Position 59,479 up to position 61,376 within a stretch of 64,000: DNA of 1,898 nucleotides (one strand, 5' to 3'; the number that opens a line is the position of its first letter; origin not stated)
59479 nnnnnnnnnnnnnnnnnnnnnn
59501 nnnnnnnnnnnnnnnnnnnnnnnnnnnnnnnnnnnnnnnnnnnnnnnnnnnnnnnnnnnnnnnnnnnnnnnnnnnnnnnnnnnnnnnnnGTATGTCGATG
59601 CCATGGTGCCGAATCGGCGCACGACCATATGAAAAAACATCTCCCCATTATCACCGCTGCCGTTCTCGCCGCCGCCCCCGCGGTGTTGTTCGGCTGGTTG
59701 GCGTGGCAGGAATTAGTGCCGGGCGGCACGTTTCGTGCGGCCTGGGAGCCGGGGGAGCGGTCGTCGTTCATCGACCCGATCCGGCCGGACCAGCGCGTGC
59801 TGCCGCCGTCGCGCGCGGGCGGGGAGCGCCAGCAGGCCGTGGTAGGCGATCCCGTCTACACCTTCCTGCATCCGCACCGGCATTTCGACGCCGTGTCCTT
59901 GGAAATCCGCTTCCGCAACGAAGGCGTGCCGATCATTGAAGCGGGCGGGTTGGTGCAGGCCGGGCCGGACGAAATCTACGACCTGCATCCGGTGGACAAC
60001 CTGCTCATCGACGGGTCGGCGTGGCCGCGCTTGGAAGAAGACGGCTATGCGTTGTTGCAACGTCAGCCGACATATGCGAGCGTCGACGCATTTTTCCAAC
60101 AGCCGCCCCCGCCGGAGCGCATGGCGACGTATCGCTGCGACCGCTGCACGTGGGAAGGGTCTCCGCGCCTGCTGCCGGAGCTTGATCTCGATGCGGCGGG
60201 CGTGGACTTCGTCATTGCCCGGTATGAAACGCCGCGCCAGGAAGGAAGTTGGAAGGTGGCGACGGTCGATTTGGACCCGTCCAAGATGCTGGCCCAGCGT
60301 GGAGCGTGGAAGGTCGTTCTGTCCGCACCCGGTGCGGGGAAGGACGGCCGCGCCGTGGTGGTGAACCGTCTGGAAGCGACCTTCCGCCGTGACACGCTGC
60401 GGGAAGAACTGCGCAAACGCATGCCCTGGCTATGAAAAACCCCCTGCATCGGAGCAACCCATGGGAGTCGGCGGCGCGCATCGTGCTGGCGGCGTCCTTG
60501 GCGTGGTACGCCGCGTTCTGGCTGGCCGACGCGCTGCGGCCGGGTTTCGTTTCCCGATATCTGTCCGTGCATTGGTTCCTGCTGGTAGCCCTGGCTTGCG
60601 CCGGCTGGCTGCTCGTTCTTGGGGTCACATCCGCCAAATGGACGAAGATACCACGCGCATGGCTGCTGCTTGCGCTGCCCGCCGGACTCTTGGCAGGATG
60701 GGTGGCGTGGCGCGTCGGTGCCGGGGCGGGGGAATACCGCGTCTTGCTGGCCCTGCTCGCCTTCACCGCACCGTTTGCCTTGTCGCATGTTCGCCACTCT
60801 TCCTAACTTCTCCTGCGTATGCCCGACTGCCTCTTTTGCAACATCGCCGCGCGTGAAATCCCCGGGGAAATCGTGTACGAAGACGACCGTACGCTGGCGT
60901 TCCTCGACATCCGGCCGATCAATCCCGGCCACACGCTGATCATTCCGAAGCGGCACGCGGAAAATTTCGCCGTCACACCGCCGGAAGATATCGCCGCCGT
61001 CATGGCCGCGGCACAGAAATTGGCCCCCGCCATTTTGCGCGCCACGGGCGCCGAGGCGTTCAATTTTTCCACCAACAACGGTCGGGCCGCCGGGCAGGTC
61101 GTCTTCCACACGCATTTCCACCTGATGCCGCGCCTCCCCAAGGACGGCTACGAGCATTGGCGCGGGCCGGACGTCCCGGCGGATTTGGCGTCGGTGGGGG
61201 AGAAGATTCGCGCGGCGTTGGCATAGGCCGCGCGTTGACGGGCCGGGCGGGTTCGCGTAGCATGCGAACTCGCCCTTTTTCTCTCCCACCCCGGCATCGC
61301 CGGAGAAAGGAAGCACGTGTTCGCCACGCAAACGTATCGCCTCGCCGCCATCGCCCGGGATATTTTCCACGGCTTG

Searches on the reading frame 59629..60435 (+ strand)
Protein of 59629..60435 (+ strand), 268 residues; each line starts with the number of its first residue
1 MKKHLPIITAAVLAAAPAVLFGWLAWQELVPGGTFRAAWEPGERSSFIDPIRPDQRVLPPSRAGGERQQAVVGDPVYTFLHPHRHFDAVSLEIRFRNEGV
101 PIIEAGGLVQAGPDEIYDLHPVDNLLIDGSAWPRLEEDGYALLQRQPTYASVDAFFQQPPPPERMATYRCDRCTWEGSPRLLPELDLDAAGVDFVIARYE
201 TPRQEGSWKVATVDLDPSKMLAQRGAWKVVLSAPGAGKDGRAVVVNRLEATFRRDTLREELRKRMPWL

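Call 3: search_protein_families(library=pfam, proteins=[window:59629-60435:+], max_evalue=0.01)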
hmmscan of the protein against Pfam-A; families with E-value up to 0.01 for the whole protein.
window:59629-60435:+ (268 aa): 0 families

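Call 4: search_protein_families(library=ncbifam, proteins=[window:59629-60435:+], max_evalue=0.01)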
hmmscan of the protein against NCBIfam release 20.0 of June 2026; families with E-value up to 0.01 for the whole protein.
window:59629-60435:+ (268 aa): 0 families

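Call 58: search_protein_families(library=pfam, proteins=[window:59629-60435:+], max_evalue=0.01)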
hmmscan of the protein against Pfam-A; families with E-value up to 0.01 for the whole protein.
window:59629-60435:+ (268 aa): 0 families

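Call 80: search_protein_families(library=pfam, proteins=[window:59629-60432:+], max_evalue=5)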
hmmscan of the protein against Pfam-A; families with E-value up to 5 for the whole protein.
window:59629-60432:+ (268 aa): 0 families

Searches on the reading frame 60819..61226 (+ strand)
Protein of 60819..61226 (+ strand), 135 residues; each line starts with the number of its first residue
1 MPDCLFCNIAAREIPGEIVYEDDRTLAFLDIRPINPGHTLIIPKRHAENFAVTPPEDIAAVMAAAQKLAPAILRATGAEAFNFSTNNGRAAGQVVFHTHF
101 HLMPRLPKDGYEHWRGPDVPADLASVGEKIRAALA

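Call 3: search_protein_families(library=pfam, proteins=[window:60819-61226:+], max_evalue=0.01)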
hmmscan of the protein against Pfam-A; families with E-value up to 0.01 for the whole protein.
window:60819-61226:+ (135 aa): 2 families
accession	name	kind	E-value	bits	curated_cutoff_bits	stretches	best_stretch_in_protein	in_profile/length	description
PF01230.28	HIT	-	9.8e-29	100.3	21.5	1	12-105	2-95/98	HIT domain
PF11969.13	DcpS_C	-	8.8e-14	52.4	24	1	4-103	2-100/114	Scavenger mRNA decapping enzyme C-term binding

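Call 75: search_protein_families(library=ncbifam, proteins=[window:60819-61226:+], max_evalue=0.00001)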
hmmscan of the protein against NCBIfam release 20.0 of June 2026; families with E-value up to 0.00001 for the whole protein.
window:60819-61226:+ (135 aa): 3 families
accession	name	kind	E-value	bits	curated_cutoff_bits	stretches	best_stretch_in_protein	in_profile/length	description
NF045834.1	M_plasma_HinT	exception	7.4e-30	103.8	130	1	5-104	1-100/102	histidine triad protein HinT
NF007965.0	PRK10687.1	equivalog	5.8e-14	52.2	206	1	4-103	5-105/119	purine nucleoside phosphoramidase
NF052622.1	ATPAdlTfActino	equivalog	6.2e-12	45.4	290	1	16-109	52-146/176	ATP adenylyltransferase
